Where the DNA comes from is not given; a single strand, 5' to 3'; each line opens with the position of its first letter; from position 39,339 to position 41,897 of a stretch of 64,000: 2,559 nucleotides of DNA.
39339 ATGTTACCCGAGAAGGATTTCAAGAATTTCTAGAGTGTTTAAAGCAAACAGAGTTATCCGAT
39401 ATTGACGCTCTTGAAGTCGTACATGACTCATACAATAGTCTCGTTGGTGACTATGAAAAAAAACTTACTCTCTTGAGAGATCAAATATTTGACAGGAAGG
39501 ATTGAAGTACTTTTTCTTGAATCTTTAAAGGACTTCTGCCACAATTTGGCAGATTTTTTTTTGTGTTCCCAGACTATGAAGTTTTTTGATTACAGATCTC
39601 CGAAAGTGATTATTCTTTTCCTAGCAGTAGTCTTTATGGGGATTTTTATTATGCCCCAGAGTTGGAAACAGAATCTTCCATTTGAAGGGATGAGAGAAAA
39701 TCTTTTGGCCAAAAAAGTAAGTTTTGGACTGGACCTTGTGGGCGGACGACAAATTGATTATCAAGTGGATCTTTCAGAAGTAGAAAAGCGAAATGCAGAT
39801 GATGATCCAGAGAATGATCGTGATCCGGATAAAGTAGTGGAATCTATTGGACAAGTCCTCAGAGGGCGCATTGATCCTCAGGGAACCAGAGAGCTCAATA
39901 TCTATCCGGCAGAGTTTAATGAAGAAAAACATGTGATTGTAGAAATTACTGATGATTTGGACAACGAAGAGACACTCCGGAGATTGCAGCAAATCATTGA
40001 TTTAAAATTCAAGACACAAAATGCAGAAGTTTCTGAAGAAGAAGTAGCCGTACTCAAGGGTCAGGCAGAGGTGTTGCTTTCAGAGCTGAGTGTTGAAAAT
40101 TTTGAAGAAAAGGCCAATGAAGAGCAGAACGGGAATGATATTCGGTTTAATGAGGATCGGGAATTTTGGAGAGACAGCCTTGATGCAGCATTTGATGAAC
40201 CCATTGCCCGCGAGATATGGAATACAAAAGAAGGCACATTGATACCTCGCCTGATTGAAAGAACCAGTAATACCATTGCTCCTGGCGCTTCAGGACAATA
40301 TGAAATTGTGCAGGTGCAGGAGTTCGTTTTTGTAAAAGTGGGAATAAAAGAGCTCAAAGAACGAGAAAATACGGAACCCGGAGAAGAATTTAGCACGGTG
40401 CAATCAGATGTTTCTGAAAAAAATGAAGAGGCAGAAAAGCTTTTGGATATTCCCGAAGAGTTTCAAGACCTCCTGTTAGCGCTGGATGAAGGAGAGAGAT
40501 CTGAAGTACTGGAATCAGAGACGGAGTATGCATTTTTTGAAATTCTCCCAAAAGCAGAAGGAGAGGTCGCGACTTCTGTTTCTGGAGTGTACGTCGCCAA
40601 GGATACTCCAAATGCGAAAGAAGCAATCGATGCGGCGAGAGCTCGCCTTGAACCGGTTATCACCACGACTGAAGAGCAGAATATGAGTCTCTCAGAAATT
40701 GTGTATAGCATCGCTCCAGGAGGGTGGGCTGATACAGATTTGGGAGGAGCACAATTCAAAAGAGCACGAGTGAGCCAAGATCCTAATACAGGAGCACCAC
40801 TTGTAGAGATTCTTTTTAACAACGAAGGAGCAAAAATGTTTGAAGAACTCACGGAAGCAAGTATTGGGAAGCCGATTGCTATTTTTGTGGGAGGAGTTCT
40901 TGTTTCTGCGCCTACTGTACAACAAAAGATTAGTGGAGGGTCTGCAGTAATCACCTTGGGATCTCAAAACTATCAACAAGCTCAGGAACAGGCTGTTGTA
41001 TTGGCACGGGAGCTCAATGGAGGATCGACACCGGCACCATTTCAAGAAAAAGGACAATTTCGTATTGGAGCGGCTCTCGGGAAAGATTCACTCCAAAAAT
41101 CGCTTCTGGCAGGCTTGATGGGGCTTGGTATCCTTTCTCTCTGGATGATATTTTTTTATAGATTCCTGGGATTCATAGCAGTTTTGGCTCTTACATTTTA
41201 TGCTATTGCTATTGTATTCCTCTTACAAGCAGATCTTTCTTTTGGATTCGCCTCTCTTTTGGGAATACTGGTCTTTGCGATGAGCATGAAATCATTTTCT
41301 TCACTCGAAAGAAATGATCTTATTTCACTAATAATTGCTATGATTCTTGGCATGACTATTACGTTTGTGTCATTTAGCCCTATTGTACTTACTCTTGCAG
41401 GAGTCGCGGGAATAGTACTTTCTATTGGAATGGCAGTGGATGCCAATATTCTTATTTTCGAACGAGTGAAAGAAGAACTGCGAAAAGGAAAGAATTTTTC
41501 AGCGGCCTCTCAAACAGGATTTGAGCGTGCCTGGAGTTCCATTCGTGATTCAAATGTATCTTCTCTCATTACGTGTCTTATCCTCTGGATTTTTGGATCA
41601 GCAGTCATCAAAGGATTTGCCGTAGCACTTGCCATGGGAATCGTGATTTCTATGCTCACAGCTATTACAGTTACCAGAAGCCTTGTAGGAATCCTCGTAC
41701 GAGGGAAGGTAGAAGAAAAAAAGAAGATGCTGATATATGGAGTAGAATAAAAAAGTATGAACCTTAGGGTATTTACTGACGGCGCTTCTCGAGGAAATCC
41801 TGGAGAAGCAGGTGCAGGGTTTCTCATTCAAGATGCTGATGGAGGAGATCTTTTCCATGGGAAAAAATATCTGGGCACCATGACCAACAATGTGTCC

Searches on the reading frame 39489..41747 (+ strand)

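Call 21: search_protein_families(library=pfam, proteins=[window:39489-41747:+], max_evalue=0.0001)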
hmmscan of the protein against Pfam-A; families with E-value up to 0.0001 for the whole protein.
window:39489-41747:+ (753 aa): 4 families
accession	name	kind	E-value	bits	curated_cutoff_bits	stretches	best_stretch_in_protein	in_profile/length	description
PF22599.2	SecDF_P1_head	-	4.7e-20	72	27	1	418-505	21-107/114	SecDF, P1 head subdomain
PF03176.21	MMPL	-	2.9e-10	40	20.5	1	613-743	180-309/333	MMPL family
PF02355.23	SecD_SecF_C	-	8.7e-10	38.7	20.5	1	621-733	69-183/189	Protein export membrane protein SecD/SecF, C-terminal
PF00873.25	ACR_tran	-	1.9e-06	26.4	28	1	608-746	356-499/1021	AcrB/AcrD/AcrF family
